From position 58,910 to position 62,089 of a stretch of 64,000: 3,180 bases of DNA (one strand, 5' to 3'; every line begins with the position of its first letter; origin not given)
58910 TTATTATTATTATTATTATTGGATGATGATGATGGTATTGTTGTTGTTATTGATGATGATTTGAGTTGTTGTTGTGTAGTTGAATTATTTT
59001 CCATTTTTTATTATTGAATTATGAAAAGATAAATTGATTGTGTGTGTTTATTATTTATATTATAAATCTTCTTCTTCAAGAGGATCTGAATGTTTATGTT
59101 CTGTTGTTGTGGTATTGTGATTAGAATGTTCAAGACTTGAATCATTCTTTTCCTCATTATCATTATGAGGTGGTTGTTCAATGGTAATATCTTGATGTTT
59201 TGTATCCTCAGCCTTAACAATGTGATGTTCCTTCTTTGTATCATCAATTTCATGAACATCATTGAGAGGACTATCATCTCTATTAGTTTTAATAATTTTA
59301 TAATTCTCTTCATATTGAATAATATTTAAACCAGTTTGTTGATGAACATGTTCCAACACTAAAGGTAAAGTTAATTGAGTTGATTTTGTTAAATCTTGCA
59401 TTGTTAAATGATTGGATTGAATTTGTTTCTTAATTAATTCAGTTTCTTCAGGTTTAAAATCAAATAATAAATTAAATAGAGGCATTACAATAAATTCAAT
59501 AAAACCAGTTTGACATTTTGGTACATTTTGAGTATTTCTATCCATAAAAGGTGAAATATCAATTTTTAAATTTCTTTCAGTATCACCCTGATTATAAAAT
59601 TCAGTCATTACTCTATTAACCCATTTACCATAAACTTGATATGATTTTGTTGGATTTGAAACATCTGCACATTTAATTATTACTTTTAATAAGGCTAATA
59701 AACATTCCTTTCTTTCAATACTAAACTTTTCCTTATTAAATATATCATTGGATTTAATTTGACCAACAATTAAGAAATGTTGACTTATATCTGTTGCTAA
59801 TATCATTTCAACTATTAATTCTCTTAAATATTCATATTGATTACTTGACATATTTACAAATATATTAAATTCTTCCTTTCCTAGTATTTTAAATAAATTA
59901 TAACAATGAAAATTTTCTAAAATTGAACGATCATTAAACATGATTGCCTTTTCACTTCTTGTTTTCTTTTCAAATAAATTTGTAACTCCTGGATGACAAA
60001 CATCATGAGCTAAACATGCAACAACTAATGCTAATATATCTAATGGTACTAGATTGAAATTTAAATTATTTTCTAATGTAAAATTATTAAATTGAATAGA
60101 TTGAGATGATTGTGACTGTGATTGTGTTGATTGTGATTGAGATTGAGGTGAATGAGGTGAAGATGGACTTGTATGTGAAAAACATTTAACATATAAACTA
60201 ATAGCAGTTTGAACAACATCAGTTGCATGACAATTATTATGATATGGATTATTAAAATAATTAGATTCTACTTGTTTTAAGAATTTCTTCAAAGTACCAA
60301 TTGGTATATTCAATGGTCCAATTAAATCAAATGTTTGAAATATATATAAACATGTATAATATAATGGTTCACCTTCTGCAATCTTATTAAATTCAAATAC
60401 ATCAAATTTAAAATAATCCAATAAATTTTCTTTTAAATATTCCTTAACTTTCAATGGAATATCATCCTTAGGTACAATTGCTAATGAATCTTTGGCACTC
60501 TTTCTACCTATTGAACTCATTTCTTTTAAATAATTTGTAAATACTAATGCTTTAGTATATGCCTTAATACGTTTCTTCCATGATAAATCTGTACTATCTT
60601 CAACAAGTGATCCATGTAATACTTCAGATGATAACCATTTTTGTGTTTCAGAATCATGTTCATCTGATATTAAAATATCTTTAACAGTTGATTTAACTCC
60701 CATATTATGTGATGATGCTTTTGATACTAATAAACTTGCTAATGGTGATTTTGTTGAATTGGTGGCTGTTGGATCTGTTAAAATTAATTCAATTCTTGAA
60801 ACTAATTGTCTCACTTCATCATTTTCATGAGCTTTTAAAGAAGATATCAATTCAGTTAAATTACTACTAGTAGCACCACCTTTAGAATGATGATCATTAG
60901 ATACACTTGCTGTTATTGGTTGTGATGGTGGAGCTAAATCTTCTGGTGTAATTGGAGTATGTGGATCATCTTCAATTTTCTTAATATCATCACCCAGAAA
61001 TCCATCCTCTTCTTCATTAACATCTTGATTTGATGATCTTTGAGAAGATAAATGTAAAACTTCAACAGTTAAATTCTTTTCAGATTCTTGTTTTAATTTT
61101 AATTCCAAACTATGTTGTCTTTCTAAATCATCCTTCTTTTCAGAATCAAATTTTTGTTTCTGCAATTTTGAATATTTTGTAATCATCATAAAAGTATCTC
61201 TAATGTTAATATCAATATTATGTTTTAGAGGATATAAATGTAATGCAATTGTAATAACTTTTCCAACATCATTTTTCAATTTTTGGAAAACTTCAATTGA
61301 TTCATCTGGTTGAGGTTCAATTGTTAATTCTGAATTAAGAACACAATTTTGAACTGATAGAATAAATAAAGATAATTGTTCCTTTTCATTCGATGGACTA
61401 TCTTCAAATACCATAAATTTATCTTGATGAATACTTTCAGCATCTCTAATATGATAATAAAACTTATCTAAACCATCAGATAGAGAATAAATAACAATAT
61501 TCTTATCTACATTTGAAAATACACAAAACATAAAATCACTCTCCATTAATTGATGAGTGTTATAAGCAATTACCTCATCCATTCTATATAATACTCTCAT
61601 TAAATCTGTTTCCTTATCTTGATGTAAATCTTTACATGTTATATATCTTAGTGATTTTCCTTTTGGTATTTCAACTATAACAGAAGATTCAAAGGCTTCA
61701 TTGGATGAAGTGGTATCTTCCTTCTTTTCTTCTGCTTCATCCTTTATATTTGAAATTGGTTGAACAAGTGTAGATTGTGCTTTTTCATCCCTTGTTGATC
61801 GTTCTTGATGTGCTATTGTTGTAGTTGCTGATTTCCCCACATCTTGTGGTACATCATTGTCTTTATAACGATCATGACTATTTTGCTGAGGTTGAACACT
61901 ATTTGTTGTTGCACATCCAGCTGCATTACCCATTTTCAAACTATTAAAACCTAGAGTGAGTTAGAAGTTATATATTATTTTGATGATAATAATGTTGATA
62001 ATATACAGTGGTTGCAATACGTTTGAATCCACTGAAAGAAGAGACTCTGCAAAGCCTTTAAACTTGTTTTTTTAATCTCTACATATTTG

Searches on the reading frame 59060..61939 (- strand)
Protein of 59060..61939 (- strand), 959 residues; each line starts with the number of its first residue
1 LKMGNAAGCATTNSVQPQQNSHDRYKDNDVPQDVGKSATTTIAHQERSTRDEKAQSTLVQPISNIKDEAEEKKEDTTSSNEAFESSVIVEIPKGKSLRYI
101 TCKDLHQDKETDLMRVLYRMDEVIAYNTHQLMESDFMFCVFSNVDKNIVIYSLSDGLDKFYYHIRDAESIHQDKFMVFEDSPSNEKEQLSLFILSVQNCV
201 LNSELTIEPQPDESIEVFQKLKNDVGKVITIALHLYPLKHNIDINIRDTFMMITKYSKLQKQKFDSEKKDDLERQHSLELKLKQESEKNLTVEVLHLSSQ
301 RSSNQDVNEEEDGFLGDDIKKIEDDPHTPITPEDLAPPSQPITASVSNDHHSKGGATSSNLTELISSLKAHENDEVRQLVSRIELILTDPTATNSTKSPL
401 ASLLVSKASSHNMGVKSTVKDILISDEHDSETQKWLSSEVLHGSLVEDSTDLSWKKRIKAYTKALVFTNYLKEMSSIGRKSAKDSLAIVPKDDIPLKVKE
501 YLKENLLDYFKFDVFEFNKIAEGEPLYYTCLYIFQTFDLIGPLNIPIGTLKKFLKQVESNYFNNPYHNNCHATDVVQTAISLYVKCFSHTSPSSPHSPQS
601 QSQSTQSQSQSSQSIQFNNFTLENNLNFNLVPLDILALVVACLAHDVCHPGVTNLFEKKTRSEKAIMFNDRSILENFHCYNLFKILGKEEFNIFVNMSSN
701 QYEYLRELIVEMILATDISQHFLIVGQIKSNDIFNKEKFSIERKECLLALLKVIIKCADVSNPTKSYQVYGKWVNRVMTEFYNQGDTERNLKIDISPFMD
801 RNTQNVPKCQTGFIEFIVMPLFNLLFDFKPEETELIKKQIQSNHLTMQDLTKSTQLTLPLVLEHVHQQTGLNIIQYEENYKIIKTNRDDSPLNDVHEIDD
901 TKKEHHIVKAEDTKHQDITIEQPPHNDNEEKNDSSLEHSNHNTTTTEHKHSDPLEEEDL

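Call 54: search_protein_families(library=pfam, proteins=[window:59060-61939:-], max_evalue=0.001)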
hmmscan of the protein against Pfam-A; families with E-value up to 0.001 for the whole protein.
window:59060-61939:- (959 aa): 1 family
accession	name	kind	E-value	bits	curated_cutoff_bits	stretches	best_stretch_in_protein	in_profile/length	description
PF00233.25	PDEase_I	-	3.3e-70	236.9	24.8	1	566-836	1-235/238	3'5'-cyclic nucleotide phosphodiesterase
